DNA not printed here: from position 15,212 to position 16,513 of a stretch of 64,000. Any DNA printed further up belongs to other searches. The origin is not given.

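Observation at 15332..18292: KAS-III-like gene translationally coupled to phaC: possible NphT7-type acetoacetyl-CoA synthase replacing PhaA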

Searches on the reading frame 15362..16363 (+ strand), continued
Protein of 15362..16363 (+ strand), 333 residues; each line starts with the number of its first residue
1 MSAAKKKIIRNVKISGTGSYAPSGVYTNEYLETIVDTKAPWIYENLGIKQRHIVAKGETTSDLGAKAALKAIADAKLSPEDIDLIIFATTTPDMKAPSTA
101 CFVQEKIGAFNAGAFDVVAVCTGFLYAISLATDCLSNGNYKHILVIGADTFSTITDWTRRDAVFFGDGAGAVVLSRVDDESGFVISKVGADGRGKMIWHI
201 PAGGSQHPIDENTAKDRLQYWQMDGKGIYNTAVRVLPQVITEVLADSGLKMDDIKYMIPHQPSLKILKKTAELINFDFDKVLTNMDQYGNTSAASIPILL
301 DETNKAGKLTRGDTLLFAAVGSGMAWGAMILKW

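Call 24: find_encoding_contigs(protein=P0087, flank=8000, max_places=2)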
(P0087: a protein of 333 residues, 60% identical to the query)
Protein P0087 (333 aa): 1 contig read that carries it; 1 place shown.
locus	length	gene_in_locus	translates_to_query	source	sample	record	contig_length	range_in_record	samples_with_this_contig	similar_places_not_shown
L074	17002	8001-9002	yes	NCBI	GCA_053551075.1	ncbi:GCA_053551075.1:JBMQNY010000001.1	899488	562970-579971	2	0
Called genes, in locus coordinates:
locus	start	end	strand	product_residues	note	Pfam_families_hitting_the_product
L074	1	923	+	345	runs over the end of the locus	PF01408:GFO_IDH_MocA, PF03447:NAD_binding_3 (weak), PF02894:GFO_IDH_MocA_C, PF22725:GFO_IDH_MocA_C3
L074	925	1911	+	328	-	PF01073:3Beta_HSD, PF01370:Epimerase, PF02719:Polysacc_synt_2, PF04321:RmlD_sub_bind, PF05368:NmrA (faint), PF07993:NAD_binding_4, PF16363:GDP_Man_Dehyd, PF13460:NAD_binding_10 (weak)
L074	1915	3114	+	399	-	PF01266:DAO, PF13450:NAD_binding_8 (weak)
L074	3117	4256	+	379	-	PF01041:DegT_DnrJ_EryC1, PF00155:Aminotran_1_2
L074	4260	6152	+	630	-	PF13522:GATase_6, PF13537:GATase_7, PF00733:Asn_synthase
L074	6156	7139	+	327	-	-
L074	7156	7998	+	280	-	PF25084:LbH_EIF2B, PF25087:GMPPB_C (weak), PF00132:Hexapep, PF14602:Hexapep_2 (faint), PF25087:GMPPB_C (weak), PF00132:Hexapep, PF25084:LbH_EIF2B (weak), PF00132:Hexapep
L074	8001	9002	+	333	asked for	PF08545:ACP_syn_III, PF08541:ACP_syn_III_C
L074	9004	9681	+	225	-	PF00106:adh_short, PF01370:Epimerase, PF13561:adh_short_C2, PF08659:KR (weak)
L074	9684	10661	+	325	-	PF01728:FtsJ (weak), PF13489:Methyltransf_23, PF05175:MTS (weak), PF08241:Methyltransf_11, PF08242:Methyltransf_12, PF13649:Methyltransf_25, PF13847:Methyltransf_31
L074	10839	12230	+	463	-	-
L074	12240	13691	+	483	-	PF01943:Polysacc_synt, PF13440:Polysacc_synt_3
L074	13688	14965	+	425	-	-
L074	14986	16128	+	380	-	PF00534:Glycos_transf_1, PF13692:Glyco_trans_1_4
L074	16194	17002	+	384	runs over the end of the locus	-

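Call 26: search_protein_families(library=pfam, proteins=[L012:7039-7863:+, L012:8057-9232:+, L012:4656-5525:-, L012:3108-4610:+, L014:3567-5825:+, L014:7871-8467:+, L020:6989-7903:+, L012:9311-11236:+, L018:7921-9357:+, L002:11678-12046:+], max_evalue=0.0001)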
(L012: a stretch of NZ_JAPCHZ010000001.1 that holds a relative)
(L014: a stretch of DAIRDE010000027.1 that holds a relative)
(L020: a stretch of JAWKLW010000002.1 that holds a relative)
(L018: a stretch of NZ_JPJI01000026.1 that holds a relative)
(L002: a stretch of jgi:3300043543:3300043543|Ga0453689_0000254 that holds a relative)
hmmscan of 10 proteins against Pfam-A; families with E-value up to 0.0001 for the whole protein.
L012:7039-7863:+ (274 aa): 2 families
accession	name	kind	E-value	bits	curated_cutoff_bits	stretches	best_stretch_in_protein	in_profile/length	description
PF13561.12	adh_short_C2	-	2.7e-38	132.3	27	1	11-271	1-236/236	Enoyl-(Acyl carrier protein) reductase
PF00106.31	adh_short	-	5.5e-13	49.3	26.6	1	65-209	43-178/195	short chain dehydrogenase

L012:8057-9232:+ (391 aa): 11 families
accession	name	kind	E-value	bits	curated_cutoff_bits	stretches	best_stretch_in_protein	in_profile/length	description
PF12002.13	MgsA_C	-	9e-70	234.3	27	1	221-385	1-165/167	MgsA AAA+ ATPase C terminal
PF16193.11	AAA_assoc_2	-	7.7e-24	84.2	34.3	1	146-220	4-81/81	AAA C-terminal domain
PF00004.35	AAA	-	6.1e-20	72.4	21.2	1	10-120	1-128/131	ATPase family associated with various cellular activities (AAA)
PF05496.18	RuvB_N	-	2.6e-11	44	27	1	4-93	30-113/159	Holliday junction DNA helicase RuvB P-loop domain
PF20720.3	nSTAND3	-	9.4e-07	29.1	27.2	1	8-144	18-145/155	Novel STAND NTPase 3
PF00158.32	Sigma54_activat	-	1.3e-06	28.6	20.2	0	64-110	93-140/168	Sigma-54 interaction domain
PF07728.20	AAA_5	-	1.4e-06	28.8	22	1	10-93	2-95/139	AAA domain (dynein-related subfamily)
PF13173.12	AAA_14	-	1.1e-05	25.9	27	1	10-126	5-126/129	AAA domain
PF13238.12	AAA_18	-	1.9e-05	25.5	29.4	1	13-90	4-65/128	AAA domain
PF01078.27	Mg_chelatase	-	2.9e-05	24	20.3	0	9-27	24-42/207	Magnesium chelatase, subunit ChlI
PF13401.12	AAA_22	-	6.2e-05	23.8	27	0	8-55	6-57/130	AAA domain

L012:4656-5525:- (289 aa): 1 family
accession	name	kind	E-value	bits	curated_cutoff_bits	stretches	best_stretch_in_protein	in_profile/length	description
PF01790.23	LGT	-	1.4e-54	185.4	24.9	1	15-274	4-240/240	Prolipoprotein diacylglyceryl transferase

L012:3108-4610:+ (500 aa): 2 families
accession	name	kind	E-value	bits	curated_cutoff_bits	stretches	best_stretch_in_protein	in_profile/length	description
PF01256.23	Carb_kinase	-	1.6e-55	188.6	27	1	249-488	2-239/242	NAD(P)H-hydrate dehydratase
PF03853.21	YjeF_N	-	2.7e-38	132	24.9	1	26-188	3-168/169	YjeF-related protein N-terminus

L014:3567-5825:+ (752 aa): 7 families
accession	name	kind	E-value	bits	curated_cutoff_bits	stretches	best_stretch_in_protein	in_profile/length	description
PF00580.27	UvrD-helicase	-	2.2e-81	274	23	1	2-254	17-270/271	UvrD/REP helicase N-terminal domain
PF13361.12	UvrD_C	-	2.3e-78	264.5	25.6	1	260-602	1-348/350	UvrD-like helicase C-terminal domain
PF13245.12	AAA_19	-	2.8e-21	76.6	25.1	1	1-240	14-134/134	AAA domain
PF13538.12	UvrD_C_2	-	2.3e-11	43.8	27.4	1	543-599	4-51/52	UvrD-like helicase C-terminal domain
PF21196.3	PcrA_UvrD_tudor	-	7.8e-09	35.7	23.9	1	704-746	2-44/48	PcrA/UvrD tudor domain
PF13604.12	AAA_30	-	1.8e-07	31.5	27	0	2-50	22-67/191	AAA domain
PF01443.25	Viral_helicase1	-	7e-06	26.5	21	0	526-595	163-222/228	Viral superfamily 1 RNA helicase core domain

L014:7871-8467:+ (198 aa): 1 family
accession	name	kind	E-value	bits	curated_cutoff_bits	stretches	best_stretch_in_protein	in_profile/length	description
PF23728.1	Tubby_C_like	-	3.1e-05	24.4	24.4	0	140-169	48-77/172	Tubby C-terminal like domain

L020:6989-7903:+ (304 aa): 2 families
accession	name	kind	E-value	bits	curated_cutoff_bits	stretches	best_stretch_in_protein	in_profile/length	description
PF13561.12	adh_short_C2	-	7.5e-21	75.2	27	1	11-190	1-154/236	Enoyl-(Acyl carrier protein) reductase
PF00106.31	adh_short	-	8.3e-09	35.6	26.6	1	37-196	11-166/195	short chain dehydrogenase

L012:9311-11236:+ (641 aa): 3 families
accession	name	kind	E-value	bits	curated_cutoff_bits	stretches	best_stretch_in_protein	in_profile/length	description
PF01433.26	Peptidase_M1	-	1.5e-28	100.3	27.7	1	307-466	58-218/218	Peptidase family M1 domain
PF17900.6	Peptidase_M1_N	-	6.2e-13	49.7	25.8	1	56-228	6-186/186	Peptidase M1 N-terminal domain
PF18962.6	Por_Secre_tail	-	3e-11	43.9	27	1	576-638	1-69/75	Secretion system C-terminal sorting domain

L018:7921-9357:+ (478 aa): 9 families
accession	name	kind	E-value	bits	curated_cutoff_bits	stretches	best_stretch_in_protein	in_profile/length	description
PF12631.12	MnmE_helical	-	1.3e-53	182.7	40.1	1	136-475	1-211/211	MnmE helical domain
PF10396.14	TrmE_N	-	1.6e-38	131.9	29.8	1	6-133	1-117/117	GTP-binding protein TrmE N-terminus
PF01926.29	MMR_HSR1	-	2.7e-27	95.6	21.9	1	232-352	2-113/113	50S ribosome-binding GTPase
PF02421.24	FeoB_N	-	2e-16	60.3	27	1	232-394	3-155/156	Ferrous iron transport protein B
PF00009.33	GTP_EFTU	-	3.8e-07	30.3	26.5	1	232-399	6-186/188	Elongation factor Tu GTP binding domain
PF00071.28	Ras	-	7.5e-07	29.3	21.6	1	232-397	2-158/162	Ras family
PF00025.27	Arf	-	9e-07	29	22.3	1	232-391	17-166/174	ADP-ribosylation factor family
PF03193.22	RsgA_GTPase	-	1.9e-06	28.3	30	0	223-263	101-140/174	RsgA GTPase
PF08477.19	Roc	-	1.7e-05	25.5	27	1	232-354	2-119/119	Ras of Complex, Roc, domain of DAPkinase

L002:11678-12046:+ (122 aa): 0 families

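Call 27: find_encoding_contigs(protein=P0013, flank=8000, max_places=2)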
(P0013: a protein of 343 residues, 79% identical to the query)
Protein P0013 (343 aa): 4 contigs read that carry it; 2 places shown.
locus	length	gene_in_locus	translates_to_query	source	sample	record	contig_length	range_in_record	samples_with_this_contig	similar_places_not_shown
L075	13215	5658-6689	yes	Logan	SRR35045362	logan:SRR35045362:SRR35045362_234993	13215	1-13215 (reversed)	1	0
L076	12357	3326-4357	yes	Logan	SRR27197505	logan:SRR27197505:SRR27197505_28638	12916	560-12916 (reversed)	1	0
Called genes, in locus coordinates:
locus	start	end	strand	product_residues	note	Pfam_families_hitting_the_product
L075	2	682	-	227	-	?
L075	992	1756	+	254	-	-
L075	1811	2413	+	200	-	-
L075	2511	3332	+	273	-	-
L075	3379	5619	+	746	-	-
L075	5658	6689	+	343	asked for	PF00108:Thiolase_N, PF08545:ACP_syn_III, PF08541:ACP_syn_III_C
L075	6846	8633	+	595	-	PF07167:PhaC_N, PF00561:Abhydrolase_1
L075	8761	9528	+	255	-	PF00106:adh_short, PF08659:KR, PF23441:SDR (faint), PF01370:Epimerase, PF13561:adh_short_C2, PF16363:GDP_Man_Dehyd (weak)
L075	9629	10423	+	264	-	PF02230:Abhydrolase_2 (faint), PF00561:Abhydrolase_1, PF12146:Hydrolase_4, PF12697:Abhydrolase_6, PF03096:Ndr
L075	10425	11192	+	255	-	PF00106:adh_short, PF08659:KR, PF13561:adh_short_C2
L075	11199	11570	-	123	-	PF09345:SiaC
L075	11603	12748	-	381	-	PF19788:DUF6272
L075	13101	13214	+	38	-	?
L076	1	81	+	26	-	?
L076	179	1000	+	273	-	-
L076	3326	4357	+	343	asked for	PF00108:Thiolase_N, PF08545:ACP_syn_III, PF08541:ACP_syn_III_C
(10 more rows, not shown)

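Call 28: find_encoding_contigs(protein=P0014, flank=8000, max_places=2)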
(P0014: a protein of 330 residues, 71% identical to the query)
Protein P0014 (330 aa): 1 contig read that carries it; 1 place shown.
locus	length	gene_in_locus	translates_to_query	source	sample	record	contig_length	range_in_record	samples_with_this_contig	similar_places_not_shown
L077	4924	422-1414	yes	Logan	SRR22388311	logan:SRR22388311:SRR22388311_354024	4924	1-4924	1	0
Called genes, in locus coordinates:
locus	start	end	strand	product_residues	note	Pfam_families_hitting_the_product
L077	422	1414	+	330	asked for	PF08545:ACP_syn_III, PF08541:ACP_syn_III_C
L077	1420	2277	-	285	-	PF19700:DUF6198 (faint), PF02588:YitT_membrane, PF10035:DUF2179 (weak)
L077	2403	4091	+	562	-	PF01266:DAO (faint), PF03486:HI0933_like (faint), PF05834:Lycopene_cycl (faint), PF07992:Pyr_redox_2, PF13738:Pyr_redox_3, PF00070:Pyr_redox, PF02852:Pyr_redox_dim (weak), PF00581:Rhodanese, +1 more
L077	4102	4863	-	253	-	PF00106:adh_short, PF08659:KR, PF23441:SDR (faint), PF13561:adh_short_C2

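Call 29: find_encoding_contigs(protein=P0017, flank=8000, max_places=2)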
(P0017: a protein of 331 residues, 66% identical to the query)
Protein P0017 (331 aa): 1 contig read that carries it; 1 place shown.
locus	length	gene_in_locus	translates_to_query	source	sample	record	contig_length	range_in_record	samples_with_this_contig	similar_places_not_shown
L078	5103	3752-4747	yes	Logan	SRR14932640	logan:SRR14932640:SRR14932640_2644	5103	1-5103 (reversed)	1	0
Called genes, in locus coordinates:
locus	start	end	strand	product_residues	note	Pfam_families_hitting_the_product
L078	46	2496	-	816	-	PF12156:ATPase-cat_bd, PF00403:HMA (faint), PF00122:E1-E2_ATPase, PF00702:Hydrolase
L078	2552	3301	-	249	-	-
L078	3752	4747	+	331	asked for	PF00108:Thiolase_N (weak), PF08545:ACP_syn_III, PF08541:ACP_syn_III_C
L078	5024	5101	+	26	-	?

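Call 53: find_encoding_contigs(protein=P0050, flank=7000, max_places=1)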
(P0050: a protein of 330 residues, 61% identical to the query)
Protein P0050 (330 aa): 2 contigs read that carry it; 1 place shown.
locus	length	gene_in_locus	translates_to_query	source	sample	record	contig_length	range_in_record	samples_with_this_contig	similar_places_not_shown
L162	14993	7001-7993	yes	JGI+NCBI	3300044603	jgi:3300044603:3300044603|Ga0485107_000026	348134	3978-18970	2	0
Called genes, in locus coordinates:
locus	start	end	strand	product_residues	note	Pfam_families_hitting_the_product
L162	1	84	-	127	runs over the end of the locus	PF02397:Bac_transf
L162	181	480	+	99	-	PF01909:NTP_transf_2, PF18765:Polbeta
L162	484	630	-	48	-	-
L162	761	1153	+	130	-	PF05168:HEPN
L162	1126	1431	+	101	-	PF01909:NTP_transf_2, PF18765:Polbeta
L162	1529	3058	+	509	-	-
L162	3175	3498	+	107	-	PF01909:NTP_transf_2, PF18765:Polbeta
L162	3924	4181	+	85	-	-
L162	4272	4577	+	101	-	-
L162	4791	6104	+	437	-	PF13173:AAA_14, PF13635:DUF4143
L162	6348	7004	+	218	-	PF02397:Bac_transf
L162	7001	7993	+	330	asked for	PF00108:Thiolase_N (faint), PF08545:ACP_syn_III, PF08541:ACP_syn_III_C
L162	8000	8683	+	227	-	PF00106:adh_short, PF01370:Epimerase, PF13561:adh_short_C2, PF08659:KR (weak)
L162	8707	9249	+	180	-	PF13302:Acetyltransf_3, PF13420:Acetyltransf_4, PF13523:Acetyltransf_8 (weak), PF00583:Acetyltransf_1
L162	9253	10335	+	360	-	PF01041:DegT_DnrJ_EryC1 (faint)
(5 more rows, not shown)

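Call 54: find_encoding_contigs(protein=P0022, flank=7000, max_places=1)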
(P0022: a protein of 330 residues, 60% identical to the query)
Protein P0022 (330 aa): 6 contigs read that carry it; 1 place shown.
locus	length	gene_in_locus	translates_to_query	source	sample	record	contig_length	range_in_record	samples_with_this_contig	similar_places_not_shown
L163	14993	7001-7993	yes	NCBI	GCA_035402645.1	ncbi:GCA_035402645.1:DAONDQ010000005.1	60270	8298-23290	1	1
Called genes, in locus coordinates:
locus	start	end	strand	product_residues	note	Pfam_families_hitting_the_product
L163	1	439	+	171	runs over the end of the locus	-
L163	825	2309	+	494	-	PF07748:Glyco_hydro_38C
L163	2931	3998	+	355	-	-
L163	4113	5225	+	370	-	PF13439:Glyco_transf_4, PF00534:Glycos_transf_1, PF13692:Glyco_trans_1_4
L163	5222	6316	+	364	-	PF04007:DUF354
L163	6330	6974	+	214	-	PF02585:PIG-L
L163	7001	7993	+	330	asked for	PF00108:Thiolase_N (weak), PF08545:ACP_syn_III, PF08541:ACP_syn_III_C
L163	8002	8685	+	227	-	PF00106:adh_short, PF01370:Epimerase (weak), PF08659:KR (weak), PF13561:adh_short_C2, PF08643:DUF1776 (faint)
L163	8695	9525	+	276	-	PF00132:Hexapep (weak)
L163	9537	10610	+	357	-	PF02350:Epimerase_2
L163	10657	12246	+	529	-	PF02397:Bac_transf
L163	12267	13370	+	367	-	PF02350:Epimerase_2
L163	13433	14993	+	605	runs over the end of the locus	PF00733:Asn_synthase (weak)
